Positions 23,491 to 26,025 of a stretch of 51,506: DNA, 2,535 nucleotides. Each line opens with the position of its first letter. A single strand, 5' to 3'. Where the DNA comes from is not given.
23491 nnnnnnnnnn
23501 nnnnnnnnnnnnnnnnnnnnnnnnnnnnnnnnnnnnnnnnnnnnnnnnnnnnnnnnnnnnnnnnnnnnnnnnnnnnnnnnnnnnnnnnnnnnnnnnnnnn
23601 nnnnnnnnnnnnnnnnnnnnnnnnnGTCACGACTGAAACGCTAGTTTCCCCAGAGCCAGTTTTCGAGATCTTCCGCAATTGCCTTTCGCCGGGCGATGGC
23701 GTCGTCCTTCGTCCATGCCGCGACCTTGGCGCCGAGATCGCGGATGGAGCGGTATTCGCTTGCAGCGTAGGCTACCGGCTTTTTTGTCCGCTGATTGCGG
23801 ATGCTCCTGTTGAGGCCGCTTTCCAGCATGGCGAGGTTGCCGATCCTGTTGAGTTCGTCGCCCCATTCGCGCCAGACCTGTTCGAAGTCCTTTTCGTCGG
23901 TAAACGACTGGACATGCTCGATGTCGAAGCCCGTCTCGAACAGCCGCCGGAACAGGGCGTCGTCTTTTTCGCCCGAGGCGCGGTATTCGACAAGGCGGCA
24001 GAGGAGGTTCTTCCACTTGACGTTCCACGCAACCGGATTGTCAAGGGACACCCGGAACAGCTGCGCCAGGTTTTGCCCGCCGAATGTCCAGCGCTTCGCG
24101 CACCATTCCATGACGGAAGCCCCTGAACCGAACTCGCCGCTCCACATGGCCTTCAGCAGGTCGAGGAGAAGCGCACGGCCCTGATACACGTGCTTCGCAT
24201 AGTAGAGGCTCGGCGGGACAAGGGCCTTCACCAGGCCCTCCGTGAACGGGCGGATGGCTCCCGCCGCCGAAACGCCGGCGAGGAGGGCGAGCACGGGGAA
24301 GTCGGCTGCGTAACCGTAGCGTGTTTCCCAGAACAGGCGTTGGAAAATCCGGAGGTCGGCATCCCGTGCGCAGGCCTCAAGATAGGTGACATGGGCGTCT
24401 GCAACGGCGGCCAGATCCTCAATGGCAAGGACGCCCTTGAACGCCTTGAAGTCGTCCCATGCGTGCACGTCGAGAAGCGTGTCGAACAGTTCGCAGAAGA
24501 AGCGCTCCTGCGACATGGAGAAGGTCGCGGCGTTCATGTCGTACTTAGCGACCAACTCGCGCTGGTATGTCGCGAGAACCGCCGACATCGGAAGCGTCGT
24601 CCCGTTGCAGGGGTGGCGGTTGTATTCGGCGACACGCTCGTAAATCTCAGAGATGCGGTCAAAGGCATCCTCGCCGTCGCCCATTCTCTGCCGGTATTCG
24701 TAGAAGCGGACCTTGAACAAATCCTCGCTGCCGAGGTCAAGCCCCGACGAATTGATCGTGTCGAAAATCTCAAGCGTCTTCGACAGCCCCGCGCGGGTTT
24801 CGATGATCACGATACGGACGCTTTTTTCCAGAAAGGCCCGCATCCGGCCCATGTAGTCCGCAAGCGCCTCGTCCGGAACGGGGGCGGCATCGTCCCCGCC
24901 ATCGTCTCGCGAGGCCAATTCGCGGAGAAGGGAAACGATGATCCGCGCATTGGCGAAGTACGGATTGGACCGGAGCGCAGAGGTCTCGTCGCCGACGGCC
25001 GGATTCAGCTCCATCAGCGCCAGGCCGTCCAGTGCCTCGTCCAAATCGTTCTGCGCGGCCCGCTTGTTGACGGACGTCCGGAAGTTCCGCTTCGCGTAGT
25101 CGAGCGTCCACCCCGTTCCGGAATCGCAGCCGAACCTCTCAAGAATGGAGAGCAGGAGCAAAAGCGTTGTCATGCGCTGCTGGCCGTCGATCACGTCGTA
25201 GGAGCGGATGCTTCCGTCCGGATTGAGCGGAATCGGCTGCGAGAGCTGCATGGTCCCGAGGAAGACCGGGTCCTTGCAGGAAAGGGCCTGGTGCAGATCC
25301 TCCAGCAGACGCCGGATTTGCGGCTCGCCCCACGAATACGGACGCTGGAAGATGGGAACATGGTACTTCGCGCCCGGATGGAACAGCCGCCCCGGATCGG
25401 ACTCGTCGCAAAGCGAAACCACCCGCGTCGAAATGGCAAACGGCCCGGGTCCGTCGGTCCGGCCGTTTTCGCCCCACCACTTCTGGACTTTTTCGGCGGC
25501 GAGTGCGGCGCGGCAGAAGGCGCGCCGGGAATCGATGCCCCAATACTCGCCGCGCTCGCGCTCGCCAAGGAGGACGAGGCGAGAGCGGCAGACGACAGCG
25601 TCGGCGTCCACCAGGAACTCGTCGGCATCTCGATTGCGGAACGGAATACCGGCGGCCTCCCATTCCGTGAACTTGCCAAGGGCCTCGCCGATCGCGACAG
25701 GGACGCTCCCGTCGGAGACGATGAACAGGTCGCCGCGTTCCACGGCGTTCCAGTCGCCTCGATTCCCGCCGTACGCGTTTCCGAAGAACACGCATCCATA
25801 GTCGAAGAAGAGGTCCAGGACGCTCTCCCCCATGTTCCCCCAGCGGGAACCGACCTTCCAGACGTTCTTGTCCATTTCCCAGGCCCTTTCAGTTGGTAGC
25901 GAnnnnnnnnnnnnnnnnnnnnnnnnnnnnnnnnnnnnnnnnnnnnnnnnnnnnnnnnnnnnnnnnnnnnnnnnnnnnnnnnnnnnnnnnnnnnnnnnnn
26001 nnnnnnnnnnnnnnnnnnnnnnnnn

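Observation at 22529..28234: Operon-like five-gene block (KAP NTPase, triple zinc-ribbon protein, N-extended GmrSD-like nuclease, DEDDh exonuclease, macrodomain) abutting McrBC: candidate undescribed defence system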

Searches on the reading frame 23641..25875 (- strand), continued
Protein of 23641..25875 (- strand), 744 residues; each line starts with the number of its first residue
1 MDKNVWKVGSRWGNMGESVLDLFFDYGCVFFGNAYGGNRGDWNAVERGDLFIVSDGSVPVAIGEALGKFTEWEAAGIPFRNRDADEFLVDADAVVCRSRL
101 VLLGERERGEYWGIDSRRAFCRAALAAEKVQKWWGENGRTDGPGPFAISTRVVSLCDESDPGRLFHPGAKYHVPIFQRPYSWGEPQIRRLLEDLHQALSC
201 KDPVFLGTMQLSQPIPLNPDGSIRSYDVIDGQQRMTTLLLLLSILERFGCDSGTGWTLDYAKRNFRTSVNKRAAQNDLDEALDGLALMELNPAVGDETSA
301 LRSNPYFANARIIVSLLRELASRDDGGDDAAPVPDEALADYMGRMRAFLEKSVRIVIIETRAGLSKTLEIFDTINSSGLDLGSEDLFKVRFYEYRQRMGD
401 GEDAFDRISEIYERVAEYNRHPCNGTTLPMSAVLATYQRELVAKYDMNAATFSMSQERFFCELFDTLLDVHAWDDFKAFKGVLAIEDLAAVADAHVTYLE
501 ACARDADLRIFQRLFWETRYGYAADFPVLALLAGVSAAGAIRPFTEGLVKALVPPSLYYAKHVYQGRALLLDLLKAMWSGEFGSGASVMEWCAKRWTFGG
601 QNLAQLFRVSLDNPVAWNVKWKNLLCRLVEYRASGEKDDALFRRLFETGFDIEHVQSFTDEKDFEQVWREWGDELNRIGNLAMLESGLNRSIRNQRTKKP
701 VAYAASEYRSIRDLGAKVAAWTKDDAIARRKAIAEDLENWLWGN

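Call 59: search_solved_structures(query=window:23641-25875:-, max_evalue=0.01)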
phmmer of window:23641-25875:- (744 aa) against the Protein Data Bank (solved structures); distinct sequences matched with E-value up to 0.01: 5.
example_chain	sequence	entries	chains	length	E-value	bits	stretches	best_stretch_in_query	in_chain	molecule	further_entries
20yv_A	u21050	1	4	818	1.8e-08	36.6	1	167-246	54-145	DUF262 domain-containing protein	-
20yw_A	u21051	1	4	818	1.2e-07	33.9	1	167-246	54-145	DUF262 domain-containing protein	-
6jiv_D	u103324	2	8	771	2.8e-07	32.7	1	166-246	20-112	SspE protein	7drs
7drr_D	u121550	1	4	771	1.9e-06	30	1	166-246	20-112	SspE protein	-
9jfl_B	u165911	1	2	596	0.00028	22.8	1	162-246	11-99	DUF262 domain-containing protein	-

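Call 82: search_protein_families(library=ncbifam, proteins=[window:23641-25875:-], max_evalue=0.001)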
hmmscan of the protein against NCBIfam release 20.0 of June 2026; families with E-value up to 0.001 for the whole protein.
window:23641-25875:- (744 aa): 0 families

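Call 90: search_protein_families(library=phrogs, proteins=[L134:2322-2648:+], max_evalue=0.001)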
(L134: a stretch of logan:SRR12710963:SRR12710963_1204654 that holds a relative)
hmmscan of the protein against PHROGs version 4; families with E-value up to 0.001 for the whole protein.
L134:2322-2648:+ (108 aa): 0 families

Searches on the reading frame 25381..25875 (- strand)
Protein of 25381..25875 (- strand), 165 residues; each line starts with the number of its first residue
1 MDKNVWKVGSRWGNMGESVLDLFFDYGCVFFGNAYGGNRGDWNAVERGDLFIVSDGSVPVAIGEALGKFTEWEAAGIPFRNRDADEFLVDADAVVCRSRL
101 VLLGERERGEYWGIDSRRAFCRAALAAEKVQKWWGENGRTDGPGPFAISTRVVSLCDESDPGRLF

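Call 24: search_protein_families(library=pfam, proteins=[window:25381-25875:-], max_evalue=0.05)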
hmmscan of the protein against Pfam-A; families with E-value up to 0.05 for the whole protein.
window:25381-25875:- (165 aa): 0 families

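Call 32: search_protein_representatives(protein=window:25381-25875:-)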
Query: 165 residues. Proteins with E-value up to 0.001 (for the whole library): 77; up to 1e-10: 31; up to 1e-30: 10. The best 77 are listed.
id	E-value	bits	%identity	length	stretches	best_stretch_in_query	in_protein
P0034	2.8e-49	183.6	56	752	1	3-157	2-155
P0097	6.6e-43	162.8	72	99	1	1-98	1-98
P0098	1.9e-36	141.8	47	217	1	3-158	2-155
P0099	2.2e-36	141.5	56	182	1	3-123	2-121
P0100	4.3e-34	134.1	44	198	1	4-157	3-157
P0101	1.7e-33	132.2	53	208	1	4-135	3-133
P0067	2.1e-31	125.3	47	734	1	4-157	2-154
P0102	3.8e-31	124.5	42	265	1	5-162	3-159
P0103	5.5e-31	124.0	41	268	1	4-158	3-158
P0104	6.8e-31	123.7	39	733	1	5-161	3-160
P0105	1.8e-30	122.3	45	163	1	4-157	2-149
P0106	1.7e-28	115.8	40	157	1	3-150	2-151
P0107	3.2e-27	111.7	40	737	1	4-159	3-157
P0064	5.5e-27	110.9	39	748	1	3-155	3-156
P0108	1.8e-26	109.3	44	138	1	3-123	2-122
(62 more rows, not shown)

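Call 45: predict_structure(alignment_id=A3)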
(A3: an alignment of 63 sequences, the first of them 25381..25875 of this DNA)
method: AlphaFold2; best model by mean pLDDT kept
length: 165 residues; sequences in the alignment: 63
mean_pLDDT: 90.7   pTM: 0.80
mean pLDDT of the five models: 90.7, 90.6, 86.4, 84.8, 80.9
residues with pLDDT >= 90: 125; 70-90: 29; 50-70: 8; < 50: 3
segments of 3 or more residues with pLDDT < 50: 143-145
pLDDT, mean of each block of 10 residues (from residue 1): 91 90 97 86 96 96 97 94 95 96 94 93 96 89 56 87 85
secondary structure, 60 per line:
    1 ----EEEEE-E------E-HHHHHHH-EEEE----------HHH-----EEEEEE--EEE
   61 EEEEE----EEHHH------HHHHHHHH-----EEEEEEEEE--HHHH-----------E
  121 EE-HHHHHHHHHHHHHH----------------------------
elements in order: E5-9 H20-26 E28-31 E50-55 E58-65 H81-88 E94-102 H105-108 E120-122 H124-137

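Call 52: fold_search(model_id=the predicted structure, library=pdb)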
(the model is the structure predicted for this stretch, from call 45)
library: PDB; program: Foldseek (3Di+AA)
matches with E <= 10: 315; with E <= 0.001: 1
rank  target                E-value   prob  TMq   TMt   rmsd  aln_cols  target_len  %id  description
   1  6yex_A                7.1e-04  1.00  0.44  0.25   8.1       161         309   12  VcaM4I restriction endonuclease in the absence of DNA (released 2020-12-16)
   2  6yex_B                1.7e-03  1.00  0.51  0.30   5.5       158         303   13  VcaM4I restriction endonuclease in the absence of DNA (released 2020-12-16)
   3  2p5d                  2.5e-03  1.00  0.49  0.54   6.2       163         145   11  Crystal structure of MJECL36 from Methanocaldococcus jannaschii DSM 2661 (released 2007-09-18)
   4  2gbs_MODEL_1_A        3.2e-03  1.00  0.44  0.49   6.8       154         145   16  NMR structure of Rpa0253 from Rhodopseudomonas palustris. Northeast structural genomics consortium target RpR3 (released 2006-04-11)
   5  4u8t_B                9.5e-03  0.98  0.34  0.36   4.7       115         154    7  Crystal structure of YTH domain of Zygosaccharomyces rouxii MRB1 protein in complex with N6-Methyladenosine RNA (released 2014-09-10)
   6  1zce                  1.5e-02  0.84  0.33  0.36   9.0       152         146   13  X-Ray Crystal Structure of Protein Atu2648 from Agrobacterium tumefaciens. Northeast Structural Genomics Consortium Targ (released 2005-04-19)
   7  6p0f                  2.0e-02  0.80  0.36  0.35   7.4       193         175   11  N-terminal domain of Thermococcus Gammatolerans McrB (released 2019-12-18)
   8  2eve                  2.2e-02  0.96  0.43  0.46   6.8       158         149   12  X-Ray Crystal Structure of Protein PSPTO5229 from Pseudomonas syringae. Northeast Structural Genomics Consortium Target  (released 2005-11-08)
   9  5j3e_B                2.4e-02  0.84  0.37  0.36   7.8       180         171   10  Crystal Structure of Human THYN1 protein in complex with 5-methylcytosine containing DNA (released 2016-04-20)
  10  4u8t_C                2.5e-02  0.96  0.44  0.47   4.9       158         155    9  Crystal structure of YTH domain of Zygosaccharomyces rouxii MRB1 protein in complex with N6-Methyladenosine RNA (released 2014-09-10)
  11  4u8t_D                2.8e-02  0.90  0.41  0.43   9.4       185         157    8  Crystal structure of YTH domain of Zygosaccharomyces rouxii MRB1 protein in complex with N6-Methyladenosine RNA (released 2014-09-10)
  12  4u8t_A                3.2e-02  0.97  0.36  0.38   5.6       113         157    9  Crystal structure of YTH domain of Zygosaccharomyces rouxii MRB1 protein in complex with N6-Methyladenosine RNA (released 2014-09-10)
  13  7r5w_A                4.3e-02  0.94  0.44  0.48   8.5       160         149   11  Crystal structure of YTHDF2 with compound YLI_DF_029 (released 2022-03-16)
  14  4wqn_A                4.3e-02  0.89  0.41  0.44   8.6       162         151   10  Crystal structure of N6-methyladenosine RNA reader YTHDF2 (released 2014-11-19)
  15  3eop_A                4.6e-02  0.66  0.32  0.31   9.1       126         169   10  Crystal Structure of the DUF55 domain of human thymocyte nuclear protein 1 (released 2009-09-29)
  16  4u8t_E                4.9e-02  0.96  0.38  0.40   3.9       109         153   11  Crystal structure of YTH domain of Zygosaccharomyces rouxii MRB1 protein in complex with N6-Methyladenosine RNA (released 2014-09-10)
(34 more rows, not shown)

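Call 90: search_protein_families(library=phrogs, proteins=[window:25381-25875:-], max_evalue=0.001)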
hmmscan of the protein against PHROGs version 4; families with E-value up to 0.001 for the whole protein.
window:25381-25875:- (165 aa): 0 families
